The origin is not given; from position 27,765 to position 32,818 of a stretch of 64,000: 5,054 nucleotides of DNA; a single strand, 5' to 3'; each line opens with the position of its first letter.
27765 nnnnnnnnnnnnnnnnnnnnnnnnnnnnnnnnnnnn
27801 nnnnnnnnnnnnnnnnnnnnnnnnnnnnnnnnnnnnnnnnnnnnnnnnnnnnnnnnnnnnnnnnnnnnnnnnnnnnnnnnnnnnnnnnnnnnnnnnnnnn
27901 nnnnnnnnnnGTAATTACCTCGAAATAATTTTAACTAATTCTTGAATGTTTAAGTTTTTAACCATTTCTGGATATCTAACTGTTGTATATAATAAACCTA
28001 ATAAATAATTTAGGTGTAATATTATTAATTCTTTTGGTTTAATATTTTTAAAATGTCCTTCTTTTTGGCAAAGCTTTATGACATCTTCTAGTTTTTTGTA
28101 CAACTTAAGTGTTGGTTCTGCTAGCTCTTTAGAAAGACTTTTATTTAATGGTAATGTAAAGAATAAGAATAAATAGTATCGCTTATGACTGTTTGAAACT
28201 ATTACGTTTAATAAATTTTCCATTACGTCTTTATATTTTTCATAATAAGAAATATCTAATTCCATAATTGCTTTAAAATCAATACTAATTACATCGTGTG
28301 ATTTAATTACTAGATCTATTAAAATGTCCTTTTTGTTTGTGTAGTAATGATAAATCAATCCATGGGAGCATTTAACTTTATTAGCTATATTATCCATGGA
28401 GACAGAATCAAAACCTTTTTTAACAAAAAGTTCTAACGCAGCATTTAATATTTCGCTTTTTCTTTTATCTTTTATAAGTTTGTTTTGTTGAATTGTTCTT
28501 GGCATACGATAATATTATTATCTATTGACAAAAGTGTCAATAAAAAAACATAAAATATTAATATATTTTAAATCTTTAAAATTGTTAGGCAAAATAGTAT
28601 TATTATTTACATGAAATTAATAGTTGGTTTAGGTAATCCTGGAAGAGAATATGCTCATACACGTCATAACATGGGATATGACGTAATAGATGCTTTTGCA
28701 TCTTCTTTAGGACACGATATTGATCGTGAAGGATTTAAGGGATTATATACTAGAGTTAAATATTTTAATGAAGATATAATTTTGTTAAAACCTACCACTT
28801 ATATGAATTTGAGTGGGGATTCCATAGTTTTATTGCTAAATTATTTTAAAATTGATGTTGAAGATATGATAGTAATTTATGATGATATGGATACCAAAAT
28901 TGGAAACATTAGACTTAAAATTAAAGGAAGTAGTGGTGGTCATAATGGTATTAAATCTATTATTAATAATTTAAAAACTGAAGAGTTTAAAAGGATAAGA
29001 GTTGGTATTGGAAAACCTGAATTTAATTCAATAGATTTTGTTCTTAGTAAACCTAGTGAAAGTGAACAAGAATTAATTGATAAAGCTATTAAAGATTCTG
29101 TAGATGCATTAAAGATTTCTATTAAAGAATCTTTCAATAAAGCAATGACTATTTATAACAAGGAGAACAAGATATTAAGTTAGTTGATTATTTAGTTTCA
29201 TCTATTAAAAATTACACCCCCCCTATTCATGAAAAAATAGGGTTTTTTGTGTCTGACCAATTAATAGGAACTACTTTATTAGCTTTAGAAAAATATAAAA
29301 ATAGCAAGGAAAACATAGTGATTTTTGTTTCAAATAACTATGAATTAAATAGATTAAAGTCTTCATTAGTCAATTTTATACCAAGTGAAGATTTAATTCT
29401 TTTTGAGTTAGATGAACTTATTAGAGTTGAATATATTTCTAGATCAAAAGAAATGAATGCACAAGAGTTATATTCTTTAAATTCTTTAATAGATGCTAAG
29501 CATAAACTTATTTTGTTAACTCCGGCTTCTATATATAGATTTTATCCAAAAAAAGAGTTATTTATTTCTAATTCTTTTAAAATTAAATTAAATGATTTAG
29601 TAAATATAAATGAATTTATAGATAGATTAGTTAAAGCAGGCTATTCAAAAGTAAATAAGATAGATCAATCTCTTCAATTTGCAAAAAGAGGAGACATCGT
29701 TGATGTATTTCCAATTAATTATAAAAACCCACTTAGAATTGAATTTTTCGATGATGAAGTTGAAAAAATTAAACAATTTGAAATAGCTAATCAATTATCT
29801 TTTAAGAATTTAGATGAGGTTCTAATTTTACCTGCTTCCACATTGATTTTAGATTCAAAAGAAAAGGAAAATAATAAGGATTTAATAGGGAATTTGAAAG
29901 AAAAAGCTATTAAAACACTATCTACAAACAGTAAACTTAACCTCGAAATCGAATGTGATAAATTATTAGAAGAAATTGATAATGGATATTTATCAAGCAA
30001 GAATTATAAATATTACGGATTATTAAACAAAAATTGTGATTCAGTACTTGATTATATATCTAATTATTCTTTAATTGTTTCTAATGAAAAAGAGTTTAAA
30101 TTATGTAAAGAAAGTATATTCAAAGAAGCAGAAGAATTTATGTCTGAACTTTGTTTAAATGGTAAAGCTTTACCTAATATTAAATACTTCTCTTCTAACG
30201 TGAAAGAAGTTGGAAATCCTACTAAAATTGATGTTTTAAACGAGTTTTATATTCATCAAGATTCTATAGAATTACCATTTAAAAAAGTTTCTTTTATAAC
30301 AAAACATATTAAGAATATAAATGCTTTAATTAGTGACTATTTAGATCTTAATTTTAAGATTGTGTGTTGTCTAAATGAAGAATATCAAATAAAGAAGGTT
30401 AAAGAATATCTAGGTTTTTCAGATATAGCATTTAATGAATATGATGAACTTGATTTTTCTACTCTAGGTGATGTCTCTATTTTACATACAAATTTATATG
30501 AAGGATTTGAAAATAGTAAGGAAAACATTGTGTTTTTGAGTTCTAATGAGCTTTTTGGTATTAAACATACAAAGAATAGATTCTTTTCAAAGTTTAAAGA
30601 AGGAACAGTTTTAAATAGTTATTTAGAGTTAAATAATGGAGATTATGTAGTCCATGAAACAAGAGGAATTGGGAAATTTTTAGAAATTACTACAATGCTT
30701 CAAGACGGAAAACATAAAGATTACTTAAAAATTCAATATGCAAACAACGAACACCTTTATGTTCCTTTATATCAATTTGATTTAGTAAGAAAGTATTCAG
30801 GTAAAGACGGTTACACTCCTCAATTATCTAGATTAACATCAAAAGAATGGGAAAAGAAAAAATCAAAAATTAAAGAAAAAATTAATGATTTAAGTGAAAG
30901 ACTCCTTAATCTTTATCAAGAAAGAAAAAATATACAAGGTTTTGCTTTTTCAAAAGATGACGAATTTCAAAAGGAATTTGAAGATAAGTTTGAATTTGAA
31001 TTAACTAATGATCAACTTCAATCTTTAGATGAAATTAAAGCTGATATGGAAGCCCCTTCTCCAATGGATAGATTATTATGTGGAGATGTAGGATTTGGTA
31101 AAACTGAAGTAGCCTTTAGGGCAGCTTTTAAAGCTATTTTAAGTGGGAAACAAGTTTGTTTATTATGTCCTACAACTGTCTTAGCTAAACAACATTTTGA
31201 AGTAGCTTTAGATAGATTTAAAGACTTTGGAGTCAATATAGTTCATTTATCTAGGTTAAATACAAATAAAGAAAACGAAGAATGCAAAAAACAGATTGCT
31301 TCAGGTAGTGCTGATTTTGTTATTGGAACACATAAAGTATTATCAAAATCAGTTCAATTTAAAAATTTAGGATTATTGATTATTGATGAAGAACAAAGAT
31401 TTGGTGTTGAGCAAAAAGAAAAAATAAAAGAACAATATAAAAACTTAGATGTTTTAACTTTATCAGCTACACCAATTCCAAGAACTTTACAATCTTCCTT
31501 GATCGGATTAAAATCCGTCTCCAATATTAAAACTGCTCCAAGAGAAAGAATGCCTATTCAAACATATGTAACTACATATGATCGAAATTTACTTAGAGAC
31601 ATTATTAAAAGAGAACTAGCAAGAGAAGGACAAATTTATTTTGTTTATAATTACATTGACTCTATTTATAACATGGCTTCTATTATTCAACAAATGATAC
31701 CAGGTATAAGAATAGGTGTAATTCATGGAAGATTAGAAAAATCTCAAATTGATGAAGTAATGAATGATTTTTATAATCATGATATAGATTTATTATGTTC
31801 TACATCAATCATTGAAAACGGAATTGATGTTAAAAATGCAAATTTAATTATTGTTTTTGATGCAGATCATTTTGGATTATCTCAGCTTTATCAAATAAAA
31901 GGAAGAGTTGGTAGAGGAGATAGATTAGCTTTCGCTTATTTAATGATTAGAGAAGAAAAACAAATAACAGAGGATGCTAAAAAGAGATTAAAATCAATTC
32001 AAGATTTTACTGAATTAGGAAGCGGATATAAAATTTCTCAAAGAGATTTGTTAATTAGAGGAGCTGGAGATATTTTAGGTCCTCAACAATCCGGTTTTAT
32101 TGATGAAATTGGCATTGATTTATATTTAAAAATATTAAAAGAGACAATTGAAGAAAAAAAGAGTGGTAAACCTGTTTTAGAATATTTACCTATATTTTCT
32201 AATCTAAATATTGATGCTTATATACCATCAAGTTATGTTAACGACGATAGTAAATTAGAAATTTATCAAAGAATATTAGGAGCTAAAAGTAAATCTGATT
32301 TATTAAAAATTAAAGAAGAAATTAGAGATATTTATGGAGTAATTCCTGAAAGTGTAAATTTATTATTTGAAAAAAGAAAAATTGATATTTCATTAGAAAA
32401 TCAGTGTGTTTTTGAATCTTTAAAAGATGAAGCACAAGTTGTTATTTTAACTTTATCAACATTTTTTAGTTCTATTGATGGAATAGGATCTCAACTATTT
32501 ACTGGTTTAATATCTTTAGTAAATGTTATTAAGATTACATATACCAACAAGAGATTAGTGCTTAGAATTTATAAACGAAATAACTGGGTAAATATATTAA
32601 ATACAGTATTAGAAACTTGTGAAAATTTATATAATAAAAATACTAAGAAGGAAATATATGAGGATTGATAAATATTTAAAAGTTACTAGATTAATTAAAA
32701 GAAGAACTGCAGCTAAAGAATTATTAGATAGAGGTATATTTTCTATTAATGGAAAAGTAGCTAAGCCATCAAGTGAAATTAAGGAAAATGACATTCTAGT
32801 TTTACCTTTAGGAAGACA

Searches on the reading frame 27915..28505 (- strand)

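Call 79: search_protein_families(library=pfam, proteins=[window:27915-28505:-], max_evalue=0.00001)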
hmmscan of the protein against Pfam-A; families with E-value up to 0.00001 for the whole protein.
window:27915-28505:- (196 aa): 1 family
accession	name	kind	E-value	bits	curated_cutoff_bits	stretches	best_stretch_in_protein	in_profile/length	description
PF00440.29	TetR_N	-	8.9e-14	51.4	24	1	19-63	1-45/47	Bacterial regulatory proteins, tetR family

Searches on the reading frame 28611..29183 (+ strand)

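Call 79: search_protein_families(library=pfam, proteins=[window:28611-29183:+], max_evalue=0.00001)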
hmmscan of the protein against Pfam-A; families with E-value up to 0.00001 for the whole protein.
window:28611-29183:+ (190 aa): 1 family
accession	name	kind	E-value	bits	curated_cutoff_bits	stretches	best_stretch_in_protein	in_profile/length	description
PF01195.25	Pept_tRNA_hydro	-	2.1e-66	223.7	27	1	3-183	1-183/183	Peptidyl-tRNA hydrolase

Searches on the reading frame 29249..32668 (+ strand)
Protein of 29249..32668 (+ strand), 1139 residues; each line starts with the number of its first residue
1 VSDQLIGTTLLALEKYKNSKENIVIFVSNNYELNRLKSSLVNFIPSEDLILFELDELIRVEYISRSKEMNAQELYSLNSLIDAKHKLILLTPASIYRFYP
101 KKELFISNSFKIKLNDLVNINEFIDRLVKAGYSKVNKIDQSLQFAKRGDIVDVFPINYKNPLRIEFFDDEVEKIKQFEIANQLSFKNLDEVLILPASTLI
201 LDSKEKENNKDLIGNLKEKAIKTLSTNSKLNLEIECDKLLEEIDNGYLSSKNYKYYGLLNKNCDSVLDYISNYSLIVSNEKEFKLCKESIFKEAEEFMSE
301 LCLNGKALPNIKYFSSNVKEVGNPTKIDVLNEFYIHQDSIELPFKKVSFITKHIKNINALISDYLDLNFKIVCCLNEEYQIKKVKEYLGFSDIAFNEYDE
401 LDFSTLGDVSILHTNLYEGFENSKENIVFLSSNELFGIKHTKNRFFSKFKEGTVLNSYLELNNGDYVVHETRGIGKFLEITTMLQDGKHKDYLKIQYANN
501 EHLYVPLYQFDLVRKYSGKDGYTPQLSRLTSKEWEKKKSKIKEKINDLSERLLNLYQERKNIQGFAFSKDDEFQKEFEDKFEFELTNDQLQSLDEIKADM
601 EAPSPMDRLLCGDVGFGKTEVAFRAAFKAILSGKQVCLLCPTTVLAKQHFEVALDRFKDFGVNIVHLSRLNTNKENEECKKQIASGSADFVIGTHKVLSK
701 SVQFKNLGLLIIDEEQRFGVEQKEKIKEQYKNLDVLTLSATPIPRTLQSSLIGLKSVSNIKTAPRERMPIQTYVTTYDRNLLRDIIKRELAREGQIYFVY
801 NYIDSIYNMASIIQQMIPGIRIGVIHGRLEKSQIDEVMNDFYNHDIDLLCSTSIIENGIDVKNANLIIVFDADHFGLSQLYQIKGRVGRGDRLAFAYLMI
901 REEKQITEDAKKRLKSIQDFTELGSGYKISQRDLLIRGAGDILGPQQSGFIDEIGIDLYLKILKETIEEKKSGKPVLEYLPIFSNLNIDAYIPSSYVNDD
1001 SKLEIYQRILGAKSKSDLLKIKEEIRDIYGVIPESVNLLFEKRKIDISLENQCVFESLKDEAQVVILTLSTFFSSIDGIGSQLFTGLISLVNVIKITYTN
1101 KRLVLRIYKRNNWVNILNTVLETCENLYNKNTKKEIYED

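Call 79: search_protein_families(library=pfam, proteins=[window:29249-32668:+], max_evalue=0.00001)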
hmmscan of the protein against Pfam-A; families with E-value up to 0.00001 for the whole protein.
window:29249-32668:+ (1139 aa): 6 families
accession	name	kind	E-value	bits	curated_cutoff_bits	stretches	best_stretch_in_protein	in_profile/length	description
PF00270.35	DEAD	-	9.5e-25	87.7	26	1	589-748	4-165/167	DEAD/DEAH box helicase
PF00271.37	Helicase_C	-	8.5e-24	84.4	23.5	1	782-889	6-108/110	Helicase conserved C-terminal domain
PF17757.6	UvrB_inter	-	3.9e-23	81.8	22.9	1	111-197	2-89/91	UvrB interaction domain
PF02559.22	CarD_TRCF_RID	-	2e-18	66.7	23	1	461-517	1-57/57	CarD-like/TRCF RID domain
PF03461.20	TRCF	-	1.2e-13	51.7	25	1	986-1069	1-84/95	TRCF domain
PF04851.21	ResIII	-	1.7e-10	41.5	22.5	1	583-742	2-162/164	Type III restriction enzyme, res subunit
